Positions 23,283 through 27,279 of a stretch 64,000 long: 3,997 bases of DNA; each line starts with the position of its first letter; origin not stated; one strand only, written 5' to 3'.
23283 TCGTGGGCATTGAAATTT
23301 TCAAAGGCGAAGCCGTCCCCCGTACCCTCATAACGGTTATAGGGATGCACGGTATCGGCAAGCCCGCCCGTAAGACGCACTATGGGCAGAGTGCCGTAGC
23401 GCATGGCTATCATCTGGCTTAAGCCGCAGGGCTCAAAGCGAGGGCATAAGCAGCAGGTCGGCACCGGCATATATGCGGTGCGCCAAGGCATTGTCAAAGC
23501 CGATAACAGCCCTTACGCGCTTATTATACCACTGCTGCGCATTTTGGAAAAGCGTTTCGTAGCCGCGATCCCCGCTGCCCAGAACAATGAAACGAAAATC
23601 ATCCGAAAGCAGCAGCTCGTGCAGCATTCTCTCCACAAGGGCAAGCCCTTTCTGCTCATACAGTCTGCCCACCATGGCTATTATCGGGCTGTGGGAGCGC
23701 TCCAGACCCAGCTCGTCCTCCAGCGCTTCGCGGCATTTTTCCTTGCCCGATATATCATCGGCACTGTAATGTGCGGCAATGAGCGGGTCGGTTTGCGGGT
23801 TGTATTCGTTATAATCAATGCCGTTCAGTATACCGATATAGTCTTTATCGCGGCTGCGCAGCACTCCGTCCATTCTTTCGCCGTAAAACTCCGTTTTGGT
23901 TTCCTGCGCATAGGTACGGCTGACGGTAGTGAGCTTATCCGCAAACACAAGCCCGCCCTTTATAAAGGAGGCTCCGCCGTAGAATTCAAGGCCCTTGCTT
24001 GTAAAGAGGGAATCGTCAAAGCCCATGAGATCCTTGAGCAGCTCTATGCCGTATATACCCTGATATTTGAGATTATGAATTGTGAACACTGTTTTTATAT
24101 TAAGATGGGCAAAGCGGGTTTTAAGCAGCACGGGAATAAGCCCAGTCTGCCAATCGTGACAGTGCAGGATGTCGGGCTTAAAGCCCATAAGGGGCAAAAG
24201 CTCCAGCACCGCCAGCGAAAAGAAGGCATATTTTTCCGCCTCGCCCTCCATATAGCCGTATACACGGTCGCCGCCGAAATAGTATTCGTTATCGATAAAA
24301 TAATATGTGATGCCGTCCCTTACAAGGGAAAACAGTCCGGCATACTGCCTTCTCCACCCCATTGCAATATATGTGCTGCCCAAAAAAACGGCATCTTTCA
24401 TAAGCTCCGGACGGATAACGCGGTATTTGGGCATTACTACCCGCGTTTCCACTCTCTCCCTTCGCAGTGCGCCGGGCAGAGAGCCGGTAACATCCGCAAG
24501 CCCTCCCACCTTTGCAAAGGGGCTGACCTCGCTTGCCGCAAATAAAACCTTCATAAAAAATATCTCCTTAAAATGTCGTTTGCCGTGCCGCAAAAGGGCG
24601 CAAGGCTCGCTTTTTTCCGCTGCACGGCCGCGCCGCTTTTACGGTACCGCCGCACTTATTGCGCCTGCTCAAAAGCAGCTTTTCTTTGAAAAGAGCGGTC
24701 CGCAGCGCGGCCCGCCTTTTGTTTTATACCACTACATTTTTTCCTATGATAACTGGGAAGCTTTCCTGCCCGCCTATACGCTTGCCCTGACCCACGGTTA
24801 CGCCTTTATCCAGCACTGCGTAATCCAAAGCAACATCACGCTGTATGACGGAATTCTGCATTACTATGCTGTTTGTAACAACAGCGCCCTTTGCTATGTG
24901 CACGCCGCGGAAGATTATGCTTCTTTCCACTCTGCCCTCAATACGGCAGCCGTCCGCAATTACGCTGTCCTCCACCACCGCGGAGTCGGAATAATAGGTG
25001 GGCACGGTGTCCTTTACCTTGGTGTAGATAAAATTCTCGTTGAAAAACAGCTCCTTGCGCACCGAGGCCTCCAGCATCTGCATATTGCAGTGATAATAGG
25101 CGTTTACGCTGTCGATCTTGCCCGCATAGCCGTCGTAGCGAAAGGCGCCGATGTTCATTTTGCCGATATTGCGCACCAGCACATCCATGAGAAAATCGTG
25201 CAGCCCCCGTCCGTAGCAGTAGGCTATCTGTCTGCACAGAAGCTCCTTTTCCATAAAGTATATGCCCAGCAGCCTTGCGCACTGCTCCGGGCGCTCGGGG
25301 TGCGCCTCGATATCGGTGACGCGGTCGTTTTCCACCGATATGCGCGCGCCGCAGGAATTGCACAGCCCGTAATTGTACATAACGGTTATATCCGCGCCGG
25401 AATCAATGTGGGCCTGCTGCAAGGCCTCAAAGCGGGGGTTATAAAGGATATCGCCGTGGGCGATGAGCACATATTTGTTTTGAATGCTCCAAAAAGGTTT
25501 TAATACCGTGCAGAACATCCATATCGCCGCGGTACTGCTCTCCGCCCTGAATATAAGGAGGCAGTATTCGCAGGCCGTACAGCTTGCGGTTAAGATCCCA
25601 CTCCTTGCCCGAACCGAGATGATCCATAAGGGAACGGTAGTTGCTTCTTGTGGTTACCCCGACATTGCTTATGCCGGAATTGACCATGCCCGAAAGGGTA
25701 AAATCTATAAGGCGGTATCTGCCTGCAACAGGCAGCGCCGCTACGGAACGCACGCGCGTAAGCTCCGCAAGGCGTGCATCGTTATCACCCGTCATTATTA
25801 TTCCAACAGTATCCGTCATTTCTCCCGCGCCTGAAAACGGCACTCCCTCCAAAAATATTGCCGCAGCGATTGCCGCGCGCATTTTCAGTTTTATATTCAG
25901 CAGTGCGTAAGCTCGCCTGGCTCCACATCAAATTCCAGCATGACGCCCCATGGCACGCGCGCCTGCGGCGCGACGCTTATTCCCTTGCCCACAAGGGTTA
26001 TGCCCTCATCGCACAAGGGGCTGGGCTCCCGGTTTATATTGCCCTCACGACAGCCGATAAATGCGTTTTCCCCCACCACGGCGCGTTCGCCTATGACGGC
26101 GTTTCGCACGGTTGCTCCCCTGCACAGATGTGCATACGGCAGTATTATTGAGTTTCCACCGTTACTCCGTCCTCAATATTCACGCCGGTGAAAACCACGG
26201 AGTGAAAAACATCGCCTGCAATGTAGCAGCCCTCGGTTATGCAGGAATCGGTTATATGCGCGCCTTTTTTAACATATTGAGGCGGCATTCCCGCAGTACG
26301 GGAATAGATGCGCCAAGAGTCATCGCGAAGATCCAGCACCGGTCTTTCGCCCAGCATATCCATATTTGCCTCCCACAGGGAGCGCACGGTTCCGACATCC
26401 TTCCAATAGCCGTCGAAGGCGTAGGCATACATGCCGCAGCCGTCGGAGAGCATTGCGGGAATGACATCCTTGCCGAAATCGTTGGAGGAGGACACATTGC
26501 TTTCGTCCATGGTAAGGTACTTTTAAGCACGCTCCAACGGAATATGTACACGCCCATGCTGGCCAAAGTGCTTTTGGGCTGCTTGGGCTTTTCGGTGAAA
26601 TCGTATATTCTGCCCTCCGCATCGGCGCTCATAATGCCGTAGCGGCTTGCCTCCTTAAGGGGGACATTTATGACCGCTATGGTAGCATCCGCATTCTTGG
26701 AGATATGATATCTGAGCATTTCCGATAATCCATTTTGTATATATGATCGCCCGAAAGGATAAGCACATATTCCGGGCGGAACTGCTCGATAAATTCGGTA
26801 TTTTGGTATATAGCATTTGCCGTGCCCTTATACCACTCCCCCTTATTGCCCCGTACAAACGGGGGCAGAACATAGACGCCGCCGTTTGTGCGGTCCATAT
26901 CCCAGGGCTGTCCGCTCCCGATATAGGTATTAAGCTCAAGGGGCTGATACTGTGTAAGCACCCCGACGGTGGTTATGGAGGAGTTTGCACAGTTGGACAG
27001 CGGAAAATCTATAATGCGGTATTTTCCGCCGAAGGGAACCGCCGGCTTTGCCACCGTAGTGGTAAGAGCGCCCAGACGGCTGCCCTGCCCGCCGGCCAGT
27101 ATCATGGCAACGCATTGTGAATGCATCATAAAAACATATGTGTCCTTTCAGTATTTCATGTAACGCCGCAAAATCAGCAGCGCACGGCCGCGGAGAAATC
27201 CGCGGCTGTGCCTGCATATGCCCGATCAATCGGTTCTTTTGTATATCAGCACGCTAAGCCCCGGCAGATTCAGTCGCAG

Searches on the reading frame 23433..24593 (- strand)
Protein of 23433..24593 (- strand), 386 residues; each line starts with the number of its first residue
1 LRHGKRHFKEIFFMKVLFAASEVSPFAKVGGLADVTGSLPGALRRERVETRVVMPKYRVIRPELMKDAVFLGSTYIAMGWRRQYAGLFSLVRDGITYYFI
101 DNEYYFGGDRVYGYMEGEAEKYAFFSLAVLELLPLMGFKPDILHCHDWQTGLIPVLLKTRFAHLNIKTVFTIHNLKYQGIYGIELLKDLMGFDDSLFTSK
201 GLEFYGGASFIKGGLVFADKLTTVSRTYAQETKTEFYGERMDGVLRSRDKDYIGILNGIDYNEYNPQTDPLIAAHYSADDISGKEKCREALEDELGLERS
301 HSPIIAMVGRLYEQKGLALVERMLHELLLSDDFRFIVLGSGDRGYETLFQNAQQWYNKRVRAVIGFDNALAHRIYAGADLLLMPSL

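Call 22: search_protein_families(library=pfam, proteins=[window:23433-24593:-], max_evalue=0.001)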
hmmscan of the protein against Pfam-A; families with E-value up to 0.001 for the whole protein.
window:23433-24593:- (386 aa): 5 families
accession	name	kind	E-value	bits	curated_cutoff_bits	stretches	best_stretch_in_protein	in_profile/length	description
PF08323.17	Glyco_transf_5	-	2.5e-78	263.5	22.7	1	15-246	1-238/239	Starch synthase catalytic domain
PF13579.12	Glyco_trans_4_4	-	2.8e-07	31.5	29.7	1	30-230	1-140/158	Glycosyl transferase 4-like domain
PF13439.12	Glyco_transf_4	-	4.9e-07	30.4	28.5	1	126-233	61-149/170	Glycosyltransferase Family 4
PF13692.12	Glyco_trans_1_4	-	1.3e-05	25.9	27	1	303-385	2-84/142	Glycosyl transferases group 1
PF00534.26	Glycos_transf_1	-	5.5e-05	23.2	26.4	1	299-385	12-100/172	Glycosyl transferases group 1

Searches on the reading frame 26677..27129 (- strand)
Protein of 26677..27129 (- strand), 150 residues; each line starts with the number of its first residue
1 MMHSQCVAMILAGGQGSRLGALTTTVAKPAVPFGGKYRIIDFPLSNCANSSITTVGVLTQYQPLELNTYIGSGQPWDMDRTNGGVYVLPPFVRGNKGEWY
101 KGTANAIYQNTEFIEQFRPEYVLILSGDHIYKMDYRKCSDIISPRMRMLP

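Call 25: search_protein_families(library=pfam, proteins=[window:26677-27129:-], max_evalue=0.001)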
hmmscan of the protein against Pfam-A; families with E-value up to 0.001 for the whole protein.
window:26677-27129:- (150 aa): 2 families
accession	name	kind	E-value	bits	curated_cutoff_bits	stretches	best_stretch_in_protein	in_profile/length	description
PF00483.29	NTP_transferase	-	1.4e-30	107.1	21.2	1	8-138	2-120/245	Nucleotidyl transferase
PF12804.13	NTP_transf_3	-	3.1e-05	24.7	27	1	8-65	1-52/160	MobA-like NTP transferase domain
